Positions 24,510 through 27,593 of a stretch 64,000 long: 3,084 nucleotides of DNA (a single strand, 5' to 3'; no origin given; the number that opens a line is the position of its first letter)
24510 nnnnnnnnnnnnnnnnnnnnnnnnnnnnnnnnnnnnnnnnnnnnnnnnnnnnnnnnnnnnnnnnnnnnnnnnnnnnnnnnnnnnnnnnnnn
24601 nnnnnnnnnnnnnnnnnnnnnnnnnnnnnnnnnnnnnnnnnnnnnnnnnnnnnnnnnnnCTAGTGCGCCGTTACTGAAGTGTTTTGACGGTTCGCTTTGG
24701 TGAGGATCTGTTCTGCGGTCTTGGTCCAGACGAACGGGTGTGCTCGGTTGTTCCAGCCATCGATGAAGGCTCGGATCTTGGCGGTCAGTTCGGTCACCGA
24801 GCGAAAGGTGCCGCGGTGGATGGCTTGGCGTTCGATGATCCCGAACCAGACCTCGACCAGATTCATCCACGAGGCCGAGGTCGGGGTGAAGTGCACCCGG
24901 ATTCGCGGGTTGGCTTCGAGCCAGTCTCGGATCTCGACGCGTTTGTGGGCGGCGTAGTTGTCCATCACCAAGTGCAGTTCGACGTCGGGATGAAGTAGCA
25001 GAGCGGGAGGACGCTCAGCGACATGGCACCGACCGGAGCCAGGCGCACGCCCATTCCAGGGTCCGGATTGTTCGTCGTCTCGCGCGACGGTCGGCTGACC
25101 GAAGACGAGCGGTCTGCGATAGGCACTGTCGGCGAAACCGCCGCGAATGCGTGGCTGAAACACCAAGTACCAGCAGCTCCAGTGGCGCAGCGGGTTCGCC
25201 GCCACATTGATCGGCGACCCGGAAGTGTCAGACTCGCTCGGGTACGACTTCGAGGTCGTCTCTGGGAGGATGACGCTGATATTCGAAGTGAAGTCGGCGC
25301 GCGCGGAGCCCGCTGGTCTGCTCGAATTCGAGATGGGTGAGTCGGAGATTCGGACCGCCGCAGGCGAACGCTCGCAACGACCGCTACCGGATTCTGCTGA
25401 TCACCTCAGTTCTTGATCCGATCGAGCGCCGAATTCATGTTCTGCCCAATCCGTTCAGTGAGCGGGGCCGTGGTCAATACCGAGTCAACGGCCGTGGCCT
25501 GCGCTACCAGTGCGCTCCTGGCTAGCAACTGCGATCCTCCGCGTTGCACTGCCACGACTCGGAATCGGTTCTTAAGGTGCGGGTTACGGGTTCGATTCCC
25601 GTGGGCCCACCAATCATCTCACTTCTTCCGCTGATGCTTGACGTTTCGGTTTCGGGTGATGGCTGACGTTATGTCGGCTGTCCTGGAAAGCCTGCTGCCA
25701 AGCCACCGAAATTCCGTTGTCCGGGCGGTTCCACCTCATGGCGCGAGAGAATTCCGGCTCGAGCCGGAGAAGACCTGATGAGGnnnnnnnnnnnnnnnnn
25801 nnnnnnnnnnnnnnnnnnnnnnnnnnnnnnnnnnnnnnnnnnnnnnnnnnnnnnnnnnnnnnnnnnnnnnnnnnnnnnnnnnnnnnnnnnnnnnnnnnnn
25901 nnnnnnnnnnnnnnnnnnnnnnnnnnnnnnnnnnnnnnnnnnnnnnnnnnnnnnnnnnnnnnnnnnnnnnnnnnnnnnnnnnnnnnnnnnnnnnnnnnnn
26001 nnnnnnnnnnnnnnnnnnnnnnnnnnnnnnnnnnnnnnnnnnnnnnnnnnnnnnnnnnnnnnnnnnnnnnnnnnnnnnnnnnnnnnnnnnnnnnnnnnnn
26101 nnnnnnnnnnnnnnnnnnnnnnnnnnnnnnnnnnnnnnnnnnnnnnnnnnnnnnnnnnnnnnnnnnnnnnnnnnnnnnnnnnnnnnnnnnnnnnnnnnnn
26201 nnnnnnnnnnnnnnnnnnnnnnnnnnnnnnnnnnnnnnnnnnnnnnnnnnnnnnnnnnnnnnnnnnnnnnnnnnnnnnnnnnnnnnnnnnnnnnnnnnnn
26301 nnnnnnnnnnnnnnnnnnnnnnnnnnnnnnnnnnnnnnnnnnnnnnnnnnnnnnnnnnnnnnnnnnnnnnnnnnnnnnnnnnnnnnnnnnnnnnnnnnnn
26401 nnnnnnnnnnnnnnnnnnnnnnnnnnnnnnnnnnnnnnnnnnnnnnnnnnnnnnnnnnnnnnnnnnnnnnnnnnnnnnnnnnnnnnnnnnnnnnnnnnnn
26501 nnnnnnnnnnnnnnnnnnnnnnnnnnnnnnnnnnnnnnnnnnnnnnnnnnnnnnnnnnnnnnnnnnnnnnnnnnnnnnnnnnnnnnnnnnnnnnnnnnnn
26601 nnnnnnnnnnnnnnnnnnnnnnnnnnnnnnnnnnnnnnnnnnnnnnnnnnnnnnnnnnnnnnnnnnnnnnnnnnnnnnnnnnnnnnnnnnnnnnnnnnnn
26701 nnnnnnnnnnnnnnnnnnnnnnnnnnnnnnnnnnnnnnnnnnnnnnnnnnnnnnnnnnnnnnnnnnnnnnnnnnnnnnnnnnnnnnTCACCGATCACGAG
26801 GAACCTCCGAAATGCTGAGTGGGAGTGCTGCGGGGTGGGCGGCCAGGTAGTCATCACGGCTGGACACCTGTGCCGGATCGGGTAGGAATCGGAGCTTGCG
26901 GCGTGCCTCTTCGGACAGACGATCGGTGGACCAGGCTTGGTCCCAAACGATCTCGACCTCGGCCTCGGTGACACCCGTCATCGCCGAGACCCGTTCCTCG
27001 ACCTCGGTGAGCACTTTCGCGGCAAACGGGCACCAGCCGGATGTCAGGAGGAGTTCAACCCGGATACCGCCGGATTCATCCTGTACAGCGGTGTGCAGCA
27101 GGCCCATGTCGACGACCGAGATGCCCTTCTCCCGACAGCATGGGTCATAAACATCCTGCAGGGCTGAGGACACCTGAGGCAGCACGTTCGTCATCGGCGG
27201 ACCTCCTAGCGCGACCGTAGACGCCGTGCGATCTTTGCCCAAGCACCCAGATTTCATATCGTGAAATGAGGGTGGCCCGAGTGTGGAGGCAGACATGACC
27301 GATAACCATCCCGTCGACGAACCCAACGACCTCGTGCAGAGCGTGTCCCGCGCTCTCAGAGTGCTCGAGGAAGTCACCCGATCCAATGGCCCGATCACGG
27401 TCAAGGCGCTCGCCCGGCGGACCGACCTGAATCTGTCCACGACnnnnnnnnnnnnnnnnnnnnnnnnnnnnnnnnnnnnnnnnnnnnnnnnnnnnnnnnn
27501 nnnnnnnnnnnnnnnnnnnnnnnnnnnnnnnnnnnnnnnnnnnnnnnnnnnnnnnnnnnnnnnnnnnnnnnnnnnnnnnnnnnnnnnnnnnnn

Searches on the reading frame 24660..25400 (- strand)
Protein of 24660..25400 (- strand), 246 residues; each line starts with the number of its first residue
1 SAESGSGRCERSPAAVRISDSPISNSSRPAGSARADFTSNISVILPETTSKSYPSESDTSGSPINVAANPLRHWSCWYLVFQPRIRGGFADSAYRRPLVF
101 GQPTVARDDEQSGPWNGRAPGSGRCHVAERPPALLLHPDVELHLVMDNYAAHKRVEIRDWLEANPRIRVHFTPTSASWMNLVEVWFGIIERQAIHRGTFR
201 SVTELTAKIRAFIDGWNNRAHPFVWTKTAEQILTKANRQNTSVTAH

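Call 10: search_protein_families(library=pfam, proteins=[window:24660-25400:-])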
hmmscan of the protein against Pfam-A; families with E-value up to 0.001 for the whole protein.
window:24660-25400:- (246 aa): 1 family
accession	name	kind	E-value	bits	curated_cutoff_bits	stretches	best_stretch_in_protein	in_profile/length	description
PF13358.12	DDE_3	-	2.3e-12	47.4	28.6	1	141-205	80-145/146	DDE superfamily endonuclease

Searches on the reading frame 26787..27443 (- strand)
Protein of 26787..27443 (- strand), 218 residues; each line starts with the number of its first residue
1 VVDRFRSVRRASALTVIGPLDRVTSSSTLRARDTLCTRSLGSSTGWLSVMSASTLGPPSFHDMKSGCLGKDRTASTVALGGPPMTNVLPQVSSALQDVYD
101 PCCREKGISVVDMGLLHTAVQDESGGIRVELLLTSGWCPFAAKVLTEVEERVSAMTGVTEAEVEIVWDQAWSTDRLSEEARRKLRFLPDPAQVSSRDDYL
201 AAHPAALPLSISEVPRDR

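Call 10: search_protein_families(library=pfam, proteins=[window:26787-27443:-])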
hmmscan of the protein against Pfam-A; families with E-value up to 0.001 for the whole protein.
window:26787-27443:- (218 aa): 2 families
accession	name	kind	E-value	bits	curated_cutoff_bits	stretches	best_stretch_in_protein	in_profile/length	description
PF01883.24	FeS_assembly_P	-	3.2e-09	37.4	23.5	1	90-163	3-73/73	Iron-sulfur cluster assembly protein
PF21839.2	DUF6898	-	0.00056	19.9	27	0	151-186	16-51/56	Domain of unknown function (DUF6898)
